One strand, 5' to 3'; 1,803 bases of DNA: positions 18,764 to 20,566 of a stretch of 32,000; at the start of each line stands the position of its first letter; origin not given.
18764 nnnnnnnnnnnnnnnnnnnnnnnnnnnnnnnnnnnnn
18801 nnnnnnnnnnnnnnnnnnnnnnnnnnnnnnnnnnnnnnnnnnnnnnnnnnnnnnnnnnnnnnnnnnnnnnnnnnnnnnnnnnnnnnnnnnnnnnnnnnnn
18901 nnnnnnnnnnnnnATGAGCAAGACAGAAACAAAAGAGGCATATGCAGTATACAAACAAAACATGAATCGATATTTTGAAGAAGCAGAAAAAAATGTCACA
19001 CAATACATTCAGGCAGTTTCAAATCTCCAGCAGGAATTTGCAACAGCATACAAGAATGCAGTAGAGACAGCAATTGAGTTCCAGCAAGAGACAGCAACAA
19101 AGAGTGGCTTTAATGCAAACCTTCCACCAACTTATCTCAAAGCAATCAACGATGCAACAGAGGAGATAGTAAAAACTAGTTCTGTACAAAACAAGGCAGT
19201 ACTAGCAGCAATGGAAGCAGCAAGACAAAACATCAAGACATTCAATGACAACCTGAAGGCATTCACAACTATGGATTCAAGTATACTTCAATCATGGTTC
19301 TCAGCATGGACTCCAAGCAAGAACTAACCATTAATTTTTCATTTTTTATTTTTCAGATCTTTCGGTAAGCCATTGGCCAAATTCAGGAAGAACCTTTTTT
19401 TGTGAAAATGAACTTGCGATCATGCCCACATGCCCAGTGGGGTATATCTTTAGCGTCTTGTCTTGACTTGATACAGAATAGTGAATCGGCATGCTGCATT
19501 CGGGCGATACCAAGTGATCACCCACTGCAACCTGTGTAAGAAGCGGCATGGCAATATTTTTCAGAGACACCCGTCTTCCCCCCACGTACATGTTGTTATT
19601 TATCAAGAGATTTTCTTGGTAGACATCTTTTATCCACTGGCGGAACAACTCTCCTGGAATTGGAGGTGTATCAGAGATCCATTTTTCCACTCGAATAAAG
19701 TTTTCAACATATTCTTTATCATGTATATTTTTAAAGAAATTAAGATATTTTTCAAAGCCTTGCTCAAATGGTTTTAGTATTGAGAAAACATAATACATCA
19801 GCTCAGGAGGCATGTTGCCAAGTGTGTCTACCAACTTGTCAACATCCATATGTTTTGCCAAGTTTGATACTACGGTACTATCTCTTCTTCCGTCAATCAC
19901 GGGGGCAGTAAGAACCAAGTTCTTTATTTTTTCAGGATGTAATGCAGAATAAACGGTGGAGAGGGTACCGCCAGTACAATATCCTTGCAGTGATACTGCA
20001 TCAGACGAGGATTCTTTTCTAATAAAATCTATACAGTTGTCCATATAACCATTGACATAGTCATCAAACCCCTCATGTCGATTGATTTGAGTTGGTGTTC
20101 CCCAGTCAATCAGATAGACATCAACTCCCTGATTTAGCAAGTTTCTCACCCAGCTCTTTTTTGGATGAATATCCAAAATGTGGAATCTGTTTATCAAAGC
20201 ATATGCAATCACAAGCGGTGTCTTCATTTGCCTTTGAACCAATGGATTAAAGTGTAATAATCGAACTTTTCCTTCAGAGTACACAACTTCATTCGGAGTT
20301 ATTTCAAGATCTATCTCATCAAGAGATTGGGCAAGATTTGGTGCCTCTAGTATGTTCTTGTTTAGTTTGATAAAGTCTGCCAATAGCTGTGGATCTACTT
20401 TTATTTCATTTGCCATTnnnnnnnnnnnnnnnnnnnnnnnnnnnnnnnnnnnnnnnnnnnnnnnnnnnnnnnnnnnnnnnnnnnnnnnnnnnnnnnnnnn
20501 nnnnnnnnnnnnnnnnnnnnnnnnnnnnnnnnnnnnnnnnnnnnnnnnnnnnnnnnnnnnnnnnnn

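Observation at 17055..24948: Haloarchaeal-style PHA granule gene set in a thaumarchaeal context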

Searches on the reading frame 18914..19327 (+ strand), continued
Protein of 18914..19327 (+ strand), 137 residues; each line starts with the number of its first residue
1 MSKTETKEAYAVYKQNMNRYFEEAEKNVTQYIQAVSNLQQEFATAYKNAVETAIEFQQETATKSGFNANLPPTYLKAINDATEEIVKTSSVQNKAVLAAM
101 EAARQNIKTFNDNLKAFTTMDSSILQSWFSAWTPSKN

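Call 94: find_encoding_contigs(protein=P0470, flank=8000, max_places=2)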
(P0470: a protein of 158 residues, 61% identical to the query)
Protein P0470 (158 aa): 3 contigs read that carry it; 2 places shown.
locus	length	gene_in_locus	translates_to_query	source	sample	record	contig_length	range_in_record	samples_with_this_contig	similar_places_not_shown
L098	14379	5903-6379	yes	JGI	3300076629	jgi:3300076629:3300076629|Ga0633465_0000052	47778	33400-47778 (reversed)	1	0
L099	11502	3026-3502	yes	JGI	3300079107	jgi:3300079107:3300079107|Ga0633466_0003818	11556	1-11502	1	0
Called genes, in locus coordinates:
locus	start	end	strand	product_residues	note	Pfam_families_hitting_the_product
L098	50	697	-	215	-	PF02525:Flavodoxin_2, PF03358:FMN_red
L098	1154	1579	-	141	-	-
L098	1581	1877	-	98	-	-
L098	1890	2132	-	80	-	PF07460:NUMOD3 (faint)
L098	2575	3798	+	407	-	PF13439:Glyco_transf_4, PF13692:Glyco_trans_1_4 (weak)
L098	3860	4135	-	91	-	-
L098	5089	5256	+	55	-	-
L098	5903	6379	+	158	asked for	-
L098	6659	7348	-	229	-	PF01904:DUF72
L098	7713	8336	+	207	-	-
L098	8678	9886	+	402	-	-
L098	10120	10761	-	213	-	PF00571:CBS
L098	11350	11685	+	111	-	-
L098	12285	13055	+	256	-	-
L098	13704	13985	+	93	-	-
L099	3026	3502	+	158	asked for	-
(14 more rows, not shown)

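Call 95: find_encoding_contigs(protein=P0489, flank=8000, max_places=2)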
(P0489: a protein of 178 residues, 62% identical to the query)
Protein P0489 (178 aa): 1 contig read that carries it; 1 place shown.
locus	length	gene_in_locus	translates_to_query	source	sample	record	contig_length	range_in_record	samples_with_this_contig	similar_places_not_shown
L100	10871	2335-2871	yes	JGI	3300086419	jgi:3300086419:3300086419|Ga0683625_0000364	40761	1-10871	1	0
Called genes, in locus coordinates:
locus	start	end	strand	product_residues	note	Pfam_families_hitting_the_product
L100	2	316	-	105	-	?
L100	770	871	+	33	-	-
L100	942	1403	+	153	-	PF00583:Acetyltransf_1, PF13527:Acetyltransf_9 (weak), PF13673:Acetyltransf_10, PF21926:FeeM (faint), PF13508:Acetyltransf_7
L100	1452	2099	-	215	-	PF02525:Flavodoxin_2, PF03358:FMN_red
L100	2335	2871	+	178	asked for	-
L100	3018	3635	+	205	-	-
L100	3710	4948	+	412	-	-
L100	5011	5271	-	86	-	PF14947:HTH_45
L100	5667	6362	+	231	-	PF01597:GCV_H, PF01206:TusA (weak)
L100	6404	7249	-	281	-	PF00581:Rhodanese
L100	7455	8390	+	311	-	-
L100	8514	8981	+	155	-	-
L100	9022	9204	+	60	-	-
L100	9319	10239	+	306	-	PF04055:Radical_SAM, PF06463:Mob_synth_C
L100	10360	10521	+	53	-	PF02597:ThiS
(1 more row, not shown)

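Call 99: search_protein_families(library=padloc, proteins=[window:18914-19327:+], max_evalue=0.001)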
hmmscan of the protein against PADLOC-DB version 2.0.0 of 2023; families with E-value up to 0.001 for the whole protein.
window:18914-19327:+ (137 aa): 0 families

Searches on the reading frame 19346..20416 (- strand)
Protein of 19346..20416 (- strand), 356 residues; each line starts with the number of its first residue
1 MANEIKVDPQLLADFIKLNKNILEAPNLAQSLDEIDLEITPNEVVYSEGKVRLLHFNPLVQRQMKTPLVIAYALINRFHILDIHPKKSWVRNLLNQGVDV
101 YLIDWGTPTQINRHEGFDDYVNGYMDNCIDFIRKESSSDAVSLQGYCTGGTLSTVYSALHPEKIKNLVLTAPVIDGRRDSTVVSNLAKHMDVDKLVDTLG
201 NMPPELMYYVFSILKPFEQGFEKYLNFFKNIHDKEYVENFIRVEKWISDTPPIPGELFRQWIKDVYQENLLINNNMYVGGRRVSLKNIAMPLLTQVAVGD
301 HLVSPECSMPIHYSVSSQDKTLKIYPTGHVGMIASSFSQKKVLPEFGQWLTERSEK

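Call 3: search_protein_families(library=pfam, proteins=[window:19346-20416:-], max_evalue=0.1)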
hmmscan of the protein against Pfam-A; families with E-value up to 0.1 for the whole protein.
window:19346-20416:- (356 aa): 6 families
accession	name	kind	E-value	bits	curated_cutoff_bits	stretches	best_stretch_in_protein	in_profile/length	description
PF12146.15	Hydrolase_4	-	1.2e-12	48.1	27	1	90-328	24-230/239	Serine aminopeptidase, S33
PF00561.26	Abhydrolase_1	-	3.5e-12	47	25.8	1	86-305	18-215/245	alpha/beta hydrolase fold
PF07167.19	PhaC_N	-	1.3e-09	38.4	23.7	1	36-91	116-171/173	Poly-beta-hydroxybutyrate polymerase (PhaC) N-terminus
PF06850.17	PHB_depo_C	-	0.0011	18.9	27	0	254-345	98-194/203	PHB de-polymerase C-terminus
PF11339.14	DUF3141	-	0.0018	17.4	29.7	1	211-309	221-318/582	Protein of unknown function (DUF3141)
PF01738.24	DLH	-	0.015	15.4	21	1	125-165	81-122/217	Dienelactone hydrolase family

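Call 4: search_protein_families(library=ncbifam, proteins=[window:19346-20416:-], max_evalue=0.1)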
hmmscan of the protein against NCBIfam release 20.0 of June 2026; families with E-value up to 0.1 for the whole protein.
window:19346-20416:- (356 aa): 8 families
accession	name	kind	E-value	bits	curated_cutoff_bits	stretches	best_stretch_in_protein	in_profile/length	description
TIGR01836.1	PHA_synth_III_C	subfamily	4.3e-129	430.5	365.3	1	10-353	7-350/350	class III poly(R)-hydroxyalkanoic acid synthase subunit PhaC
TIGR01838.1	PHA_synth_I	subfamily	1.4e-38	132.7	622.65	1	36-339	159-464/532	class I poly(R)-hydroxyalkanoic acid synthase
TIGR01839.1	PHA_synth_II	subfamily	4.2e-20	71.3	855.4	1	37-304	187-456/560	class II poly(R)-hydroxyalkanoic acid synthase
NF005898.0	PRK07868.1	equivalog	1.4e-15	56.1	925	1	36-352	34-360/994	acyl-CoA synthetase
TIGR01849.1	PHB_depoly_PhaZ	subfamily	1.3e-10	40.6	300.75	1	32-289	68-337/406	polyhydroxyalkanoate depolymerase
NF050089.1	i_nPHAscl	equivalog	0.0022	17.1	300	1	126-173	72-118/288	intracellular short-chain-length polyhydroxyalkanoate depolymerase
TIGR01249.1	pro_imino_pep_1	equivalog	0.015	14.4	259.75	1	129-174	85-130/307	prolyl aminopeptidase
TIGR01738.1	bioH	equivalog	0.054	13.1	206.95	0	129-172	56-98/245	pimeloyl-ACP methyl ester esterase BioH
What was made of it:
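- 19346..20416 (-): phaC, the class III PHA synthase catalytic subunit, 356 aa. TIGR01836 scores 430.5 bits against a cutoff of 365.3 (call 4).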

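Call 7: find_related_loci(query=window:19346-20416:-, collection=genome_contigs, flank=10000)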
Query window:19346-20416:- (356 aa) in genome_contigs; peptide patterns used: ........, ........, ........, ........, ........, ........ (x = any residue, [..] = any of these).
185 stretches matched a pattern; 119 encode a relative of the query (tblastn E <= 1e-3); the best 80 are kept; 80 distinct loci.
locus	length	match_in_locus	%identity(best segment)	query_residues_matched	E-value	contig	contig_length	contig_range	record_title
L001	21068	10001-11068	95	1-356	0e+0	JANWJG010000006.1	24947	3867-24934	MAG: Nitrosotalea sp. isolate CRAIB_MAG61 c_000000007947, whole genome shotgun sequence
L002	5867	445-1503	94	1-353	0e+0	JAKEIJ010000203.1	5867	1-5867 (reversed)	MAG: Nitrosotalea sp. isolate HEB2 S1Ck127_8032204, whole genome shotgun sequence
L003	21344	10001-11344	95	1-356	0e+0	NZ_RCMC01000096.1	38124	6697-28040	Candidatus Nitrosotalea sp. FS scaffold15, whole genome shotgun sequence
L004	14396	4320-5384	92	1-355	0e+0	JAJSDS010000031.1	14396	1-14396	MAG: Nitrosotalea sp. isolate sed-bin190 NODE_31_length_14396_cov_12.976185, whole genome shotgun sequence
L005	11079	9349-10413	91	1-355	0e+0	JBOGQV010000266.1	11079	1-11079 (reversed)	MAG: Nitrosotalea sp. isolate TC-S_metabat2.bin.608 k127_242384, whole genome shotgun sequence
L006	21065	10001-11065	92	1-355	0e+0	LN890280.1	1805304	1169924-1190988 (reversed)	Candidatus Nitrosotalea devanaterra genome assembly, chromosome: 1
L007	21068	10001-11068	91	1-356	0e+0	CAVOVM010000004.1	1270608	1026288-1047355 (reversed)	MAG: uncultured Nitrososphaerota archaeon isolate MFD00031.bin.1.112 genome assembly, contig: contig_9444, whole genome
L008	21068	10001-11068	91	1-356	0e+0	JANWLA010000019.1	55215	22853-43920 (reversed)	MAG: Nitrosotalea sp. isolate CRAIB_MAG107 c_000000039776, whole genome shotgun sequence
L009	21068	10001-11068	91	1-356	0e+0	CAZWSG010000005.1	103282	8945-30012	MAG TPA_asm: uncultured Nitrosopumilaceae archaeon isolate binchicken_co241_287 genome assembly, contig: NODE_180_length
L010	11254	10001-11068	90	1-356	0e+0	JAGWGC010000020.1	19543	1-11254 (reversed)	MAG: Thaumarchaeota archaeon isolate REEA26 REEA26_20_length_19543_cov_107.733227, whole genome shotgun sequence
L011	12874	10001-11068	91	1-356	0e+0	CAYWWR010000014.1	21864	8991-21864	MAG TPA_asm: uncultured Nitrosopumilaceae archaeon isolate binchicken_co50_378 genome assembly, contig: NODE_2603_length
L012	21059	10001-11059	92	1-353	0e+0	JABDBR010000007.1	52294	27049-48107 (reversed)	MAG: Thaumarchaeota archaeon isolate BWOrgHeat_Nextera70_MAG3 3300020779.a:Ga0206954_1015, whole genome shotgun sequence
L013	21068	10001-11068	91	1-356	0e+0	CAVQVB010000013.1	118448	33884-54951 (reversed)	MAG: uncultured Nitrososphaerota archaeon isolate MFD00031.bin.2.179 genome assembly, contig: contig_72367, whole genome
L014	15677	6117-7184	91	1-356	0e+0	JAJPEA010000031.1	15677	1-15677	MAG: Nitrosotalea sp. isolate t3.48 NODE_4172_length_15677_cov_11.751760, whole genome shotgun sequence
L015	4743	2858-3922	91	1-355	0e+0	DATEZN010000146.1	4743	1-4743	MAG TPA_asm: Nitrosotalea sp. isolate SMAG_U8475 k141_298826, whole genome shotgun sequence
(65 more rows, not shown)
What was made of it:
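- Checked: The thaumarchaeal context is confirmed: PhaC is 95% identical to Nitrosotalea genomes (call 7).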

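Call 14: search_dna_similar(query=window:19346-20416:-, collection=plasmids, mode=protein, max_evalue=1e-20, max_rows=40)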
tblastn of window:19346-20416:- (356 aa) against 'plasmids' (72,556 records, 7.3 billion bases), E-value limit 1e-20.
Records with a match: 110; places in all: 121; records where one place covers at least 80% of the query: 107.
Best place of each record, by identity: <60% 110.
By first word of the organism name: Rhizobium 32; Paracoccus 13; Sinorhizobium 10; Azospirillum 7; Haloferax 5; Microvirga 5; Methylobacterium 3; Acinetobacter 3; Natrinema 2; Salinigranum 2; and 23 more.
By predicted mobility (MOB-suite, as given by PLSDB): non-mobilizable 69; conjugative 36; mobilizable 5.
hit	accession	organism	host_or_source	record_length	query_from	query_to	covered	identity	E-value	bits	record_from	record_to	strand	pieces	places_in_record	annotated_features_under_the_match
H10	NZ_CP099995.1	Halorussus salilacus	cell culture,Substrate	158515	5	354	98%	39.2%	2e-84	286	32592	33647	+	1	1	phaC: class III poly(R)-hydroxyalkanoic acid synthase subunit PhaC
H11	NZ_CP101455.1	Halorarius litoreus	cell culture,saline-alkali soil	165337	5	354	98%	39.2%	8e-84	284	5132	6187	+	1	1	phaC: class III poly(R)-hydroxyalkanoic acid synthase subunit PhaC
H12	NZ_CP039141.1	Haloferax mediterranei ATCC 33500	Cell culture,Spain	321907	25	355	93%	41.1%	7e-85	287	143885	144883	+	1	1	phaC: class III poly(R)-hydroxyalkanoic acid synthase subunit PhaC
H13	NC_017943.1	Haloferax mediterranei ATCC 33500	-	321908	25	355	93%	41.1%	7e-85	287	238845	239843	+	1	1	phaC: class III poly(R)-hydroxyalkanoic acid synthase subunit PhaC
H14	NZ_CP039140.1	Haloferax mediterranei ATCC 33500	Cell culture,Spain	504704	40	355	89%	42.6%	4e-83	282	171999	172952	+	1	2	phaC: class III poly(R)-hydroxyalkanoic acid synthase subunit PhaC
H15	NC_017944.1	Haloferax mediterranei ATCC 33500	-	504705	40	355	89%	42.6%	4e-83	282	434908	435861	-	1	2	phaC: class III poly(R)-hydroxyalkanoic acid synthase subunit PhaC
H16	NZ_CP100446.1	Natrinema caseinilyticum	marine sediment,sediment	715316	5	354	98%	38.1%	1e-79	272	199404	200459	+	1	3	none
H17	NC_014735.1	Halogeometricum borinquense DSM 11551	-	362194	5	355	99%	38.0%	6e-87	293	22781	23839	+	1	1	phaC: class III poly(R)-hydroxyalkanoic acid synthase subunit PhaC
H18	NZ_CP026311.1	Salinigranum rubrum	cell culture,marine solar saltern brine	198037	26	355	93%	40.4%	3e-80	274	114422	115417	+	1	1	none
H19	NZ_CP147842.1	Salinirubellus sp. SYNS196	cell cuture,sediment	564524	25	354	93%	40.2%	3e-78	268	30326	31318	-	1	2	phaC: class III poly(R)-hydroxyalkanoic acid synthase subunit PhaC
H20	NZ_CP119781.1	Haloarcula litorea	cell culture,sediment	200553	26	354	92%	40.2%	2e-82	280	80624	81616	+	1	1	phaC: class III poly(R)-hydroxyalkanoic acid synthase subunit PhaC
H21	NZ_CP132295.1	Natronococcus sp. AD-5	cell culture,sediment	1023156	17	354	95%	38.9%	3e-80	274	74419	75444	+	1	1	record has no annotation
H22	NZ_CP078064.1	Haloferax larsenii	Cell culture,Salt Lake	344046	17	354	95%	38.8%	2e-80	275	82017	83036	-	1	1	phaC: class III poly(R)-hydroxyalkanoic acid synthase subunit PhaC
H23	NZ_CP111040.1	Haladaptatus caseinilyticus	cell culture,sediment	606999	26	354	92%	39.9%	5e-83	282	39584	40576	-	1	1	phaC: class III poly(R)-hydroxyalkanoic acid synthase subunit PhaC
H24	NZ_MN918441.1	Haloprofundus sp. MHR1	-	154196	26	354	92%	39.6%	3e-81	277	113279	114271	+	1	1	phaC: class III poly(R)-hydroxyalkanoic acid synthase subunit PhaC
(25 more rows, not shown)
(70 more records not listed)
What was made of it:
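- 19346..20416 (-): It is 41% identical to H. mediterranei PhaC (call 14).
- Closest known: Bacterial class III PHA synthase loci. Same: PhaC has the bacterial length of about 355 aa, passes TIGR01836, and is 36-40% identical to rhizobial class III PhaC (calls 4, 14).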

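Call 52: get_annotated_region(hit=H10, flank=3500)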
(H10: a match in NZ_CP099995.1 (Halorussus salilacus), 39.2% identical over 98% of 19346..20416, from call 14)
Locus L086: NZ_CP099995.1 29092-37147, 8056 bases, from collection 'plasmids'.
description: Halorussus salilacus strain YCN54 plasmid unnamed2, complete sequence
organism: Halorussus salilacus (NCBI taxid 2953750)
taxonomy: Archaea; Euryarchaeota; Halobacteria; Halobacteriales; Haladaptataceae; Halorussus; Halorussus salilacus
host: -; source: cell culture,Substrate; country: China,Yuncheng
typing (MOB-suite, as given by PLSDB): non-mobilizable; mating-pair formation MPF_T
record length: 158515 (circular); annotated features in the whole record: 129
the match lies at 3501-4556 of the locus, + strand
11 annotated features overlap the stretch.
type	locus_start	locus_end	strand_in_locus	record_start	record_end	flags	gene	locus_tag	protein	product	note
CDS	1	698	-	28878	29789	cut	-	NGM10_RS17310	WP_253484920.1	ParA family protein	-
CDS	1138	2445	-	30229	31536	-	-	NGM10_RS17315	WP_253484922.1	hypothetical protein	-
CDS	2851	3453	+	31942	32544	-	-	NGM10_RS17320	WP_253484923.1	MaoC/PaaZ C-terminal domain-containing protein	-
CDS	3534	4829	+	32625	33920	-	phaC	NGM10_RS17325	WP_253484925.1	class III poly(R)-hydroxyalkanoic acid synthase subunit PhaC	-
CDS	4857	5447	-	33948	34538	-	-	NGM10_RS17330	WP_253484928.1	hypothetical protein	-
CDS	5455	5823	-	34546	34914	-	-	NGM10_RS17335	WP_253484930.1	SHOCT domain-containing protein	-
CDS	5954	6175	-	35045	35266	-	-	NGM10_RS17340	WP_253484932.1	hypothetical protein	-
CDS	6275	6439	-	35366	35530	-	-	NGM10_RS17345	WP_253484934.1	hypothetical protein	-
CDS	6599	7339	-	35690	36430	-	-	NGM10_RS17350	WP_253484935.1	plastocyanin/azurin family copper-binding protein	-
CDS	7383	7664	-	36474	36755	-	-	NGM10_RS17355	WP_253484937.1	thioredoxin family protein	-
CDS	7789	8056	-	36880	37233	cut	-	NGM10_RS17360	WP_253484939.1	SHOCT domain-containing protein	-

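Call 53: get_annotated_region(hit=H11, flank=3500)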
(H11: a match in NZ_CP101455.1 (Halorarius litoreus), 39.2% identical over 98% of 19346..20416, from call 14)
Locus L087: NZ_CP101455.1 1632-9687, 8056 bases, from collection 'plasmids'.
description: Halorarius litoreus strain BND22 plasmid unnamed1, complete sequence
organism: Halorarius litoreus (NCBI taxid 2962676)
taxonomy: Archaea; Euryarchaeota; Halobacteria; Halobacteriales; Haloarculaceae; Halorarius; Halorarius litoreus
host: -; source: cell culture,saline-alkali soil; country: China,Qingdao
typing (MOB-suite, as given by PLSDB): non-mobilizable; mating-pair formation MPF_T
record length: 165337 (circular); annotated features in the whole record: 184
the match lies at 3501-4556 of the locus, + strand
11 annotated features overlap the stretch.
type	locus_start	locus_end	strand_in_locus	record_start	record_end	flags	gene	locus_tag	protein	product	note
CDS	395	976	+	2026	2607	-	-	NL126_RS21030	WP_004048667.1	hypothetical protein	-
CDS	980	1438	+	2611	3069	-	-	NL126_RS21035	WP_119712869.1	hypothetical protein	-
CDS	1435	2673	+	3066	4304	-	-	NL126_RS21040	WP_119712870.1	phage integrase SAM-like domain-containing protein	-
CDS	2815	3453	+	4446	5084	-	-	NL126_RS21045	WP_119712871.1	MaoC/PaaZ C-terminal domain-containing protein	-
CDS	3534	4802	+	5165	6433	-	phaC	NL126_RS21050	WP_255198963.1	class III poly(R)-hydroxyalkanoic acid synthase subunit PhaC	GO:0042619 - poly-hydroxybutyrate biosynthetic process [Evidence IEA]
CDS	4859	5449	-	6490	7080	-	-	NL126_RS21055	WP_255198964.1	hypothetical protein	-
CDS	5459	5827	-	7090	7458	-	-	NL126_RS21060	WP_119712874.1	SHOCT domain-containing protein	-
CDS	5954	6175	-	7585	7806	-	-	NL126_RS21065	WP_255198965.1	hypothetical protein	-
CDS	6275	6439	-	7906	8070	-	-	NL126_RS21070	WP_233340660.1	hypothetical protein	-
CDS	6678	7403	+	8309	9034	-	-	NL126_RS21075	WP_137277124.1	ABC transporter ATP-binding protein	-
CDS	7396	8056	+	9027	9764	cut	-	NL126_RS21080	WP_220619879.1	ABC transporter permease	-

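Call 54: get_annotated_region(hit=H20, flank=3500)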
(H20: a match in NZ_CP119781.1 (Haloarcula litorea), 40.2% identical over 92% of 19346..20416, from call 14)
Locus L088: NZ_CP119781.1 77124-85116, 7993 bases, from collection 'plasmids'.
description: Haloarcula litorea strain GDY20 plasmid unnamed2, complete sequence
organism: Haloarcula litorea (NCBI taxid 3032579)
taxonomy: Archaea; Euryarchaeota; Halobacteria; Halobacteriales; Haloarculaceae; Haloarcula; Haloarcula litorea
host: -; source: cell culture,sediment; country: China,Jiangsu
typing (MOB-suite, as given by PLSDB): non-mobilizable; mating-pair formation MPF_T
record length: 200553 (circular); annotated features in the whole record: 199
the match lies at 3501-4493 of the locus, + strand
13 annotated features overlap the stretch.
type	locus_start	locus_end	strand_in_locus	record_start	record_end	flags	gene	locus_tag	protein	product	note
CDS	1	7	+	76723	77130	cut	-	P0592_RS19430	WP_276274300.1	hypothetical protein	-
CDS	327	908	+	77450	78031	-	-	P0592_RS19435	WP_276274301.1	hypothetical protein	-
CDS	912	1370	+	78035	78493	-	-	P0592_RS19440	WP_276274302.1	hypothetical protein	-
CDS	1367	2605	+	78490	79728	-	-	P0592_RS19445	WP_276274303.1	phage integrase SAM-like domain-containing protein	-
CDS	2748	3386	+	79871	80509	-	-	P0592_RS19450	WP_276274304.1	MaoC/PaaZ C-terminal domain-containing protein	-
CDS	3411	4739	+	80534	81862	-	phaC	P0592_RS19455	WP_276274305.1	class III poly(R)-hydroxyalkanoic acid synthase subunit PhaC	-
CDS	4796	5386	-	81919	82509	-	-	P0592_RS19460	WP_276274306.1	hypothetical protein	-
CDS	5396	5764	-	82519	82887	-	-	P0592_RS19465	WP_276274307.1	SHOCT domain-containing protein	-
CDS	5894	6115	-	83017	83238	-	-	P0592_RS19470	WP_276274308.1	hypothetical protein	-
CDS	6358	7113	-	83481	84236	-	-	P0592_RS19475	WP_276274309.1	plastocyanin/azurin family copper-binding protein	-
CDS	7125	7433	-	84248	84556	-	-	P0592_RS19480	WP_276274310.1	thioredoxin family protein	-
CDS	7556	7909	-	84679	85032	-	-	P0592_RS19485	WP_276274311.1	SHOCT domain-containing protein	-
CDS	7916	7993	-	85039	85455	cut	-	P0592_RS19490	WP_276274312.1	DUF302 domain-containing protein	-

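Call 55: get_annotated_region(hit=H24, flank=3500)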
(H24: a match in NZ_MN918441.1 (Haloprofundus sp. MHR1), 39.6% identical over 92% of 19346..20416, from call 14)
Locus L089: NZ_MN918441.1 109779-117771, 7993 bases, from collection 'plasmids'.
description: Haloprofundus sp. MHR1 plasmid pMHR1-1, complete sequence
organism: Haloprofundus sp. MHR1 (NCBI taxid 2572921)
taxonomy: Archaea; Euryarchaeota; Halobacteria; Halobacteriales; Haloferacaceae; Haloprofundus; Haloprofundus sp. MHR1
host: -; source: -; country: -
typing (MOB-suite, as given by PLSDB): non-mobilizable; mating-pair formation MPF_T
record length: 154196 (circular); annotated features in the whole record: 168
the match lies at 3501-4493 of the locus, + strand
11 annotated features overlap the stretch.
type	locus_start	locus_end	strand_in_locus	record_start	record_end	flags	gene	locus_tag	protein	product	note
CDS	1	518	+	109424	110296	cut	-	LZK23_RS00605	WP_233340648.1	ParA family protein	-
CDS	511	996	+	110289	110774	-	-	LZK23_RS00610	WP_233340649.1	hypothetical protein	-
CDS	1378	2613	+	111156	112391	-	-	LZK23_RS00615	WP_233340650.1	phage integrase SAM-like domain-containing protein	-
CDS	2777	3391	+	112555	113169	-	-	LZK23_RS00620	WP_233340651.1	MaoC/PaaZ C-terminal domain-containing protein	-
CDS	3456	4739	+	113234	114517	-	phaC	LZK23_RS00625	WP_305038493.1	class III poly(R)-hydroxyalkanoic acid synthase subunit PhaC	-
CDS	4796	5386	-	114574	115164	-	-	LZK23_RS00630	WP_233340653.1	hypothetical protein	-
CDS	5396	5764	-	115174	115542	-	-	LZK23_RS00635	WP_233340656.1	SHOCT domain-containing protein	-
CDS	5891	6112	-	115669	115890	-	-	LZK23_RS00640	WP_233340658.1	hypothetical protein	-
CDS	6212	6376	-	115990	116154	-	-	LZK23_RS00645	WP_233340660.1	hypothetical protein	-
CDS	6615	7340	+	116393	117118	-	-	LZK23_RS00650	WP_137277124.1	ABC transporter ATP-binding protein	-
CDS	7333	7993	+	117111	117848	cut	-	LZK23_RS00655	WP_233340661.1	ABC transporter permease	-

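Call 56: get_annotated_region(hit=H19, flank=3500)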
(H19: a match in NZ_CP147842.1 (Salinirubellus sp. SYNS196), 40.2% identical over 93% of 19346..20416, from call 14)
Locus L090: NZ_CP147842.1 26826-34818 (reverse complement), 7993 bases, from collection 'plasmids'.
description: Salinirubellus sp. SYNS196 plasmid unnamed1
organism: Salinirubellus sp. SYNS196 (NCBI taxid 3131999)
taxonomy: Archaea; Euryarchaeota; Halobacteria; Halobacteriales; Haloarculaceae; Salinirubellus; Salinirubellus sp. SYNS196
host: -; source: cell cuture,sediment; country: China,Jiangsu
typing (MOB-suite, as given by PLSDB): non-mobilizable
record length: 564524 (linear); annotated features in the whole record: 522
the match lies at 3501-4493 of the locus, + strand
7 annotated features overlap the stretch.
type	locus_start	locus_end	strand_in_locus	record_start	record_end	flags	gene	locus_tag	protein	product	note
CDS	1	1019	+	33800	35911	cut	-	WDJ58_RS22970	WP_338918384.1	acetate--CoA ligase family protein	-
CDS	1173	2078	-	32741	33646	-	-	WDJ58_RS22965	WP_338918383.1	hypothetical protein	-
CDS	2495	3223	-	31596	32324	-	-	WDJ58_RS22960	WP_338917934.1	SDR family NAD(P)-dependent oxidoreductase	-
CDS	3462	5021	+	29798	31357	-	phaC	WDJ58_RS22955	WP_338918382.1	class III poly(R)-hydroxyalkanoic acid synthase subunit PhaC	-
CDS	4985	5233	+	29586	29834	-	-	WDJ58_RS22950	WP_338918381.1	helix-hairpin-helix domain-containing protein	-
CDS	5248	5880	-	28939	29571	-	-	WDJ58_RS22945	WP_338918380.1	TVP38/TMEM64 family protein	-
CDS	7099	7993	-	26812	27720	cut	-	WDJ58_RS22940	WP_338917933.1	mechanosensitive ion channel family protein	-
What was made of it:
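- Tried and rejected: Most turned out to be integrase-MaoC-PhaC cassettes without phaR or phaP (calls 52-56).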
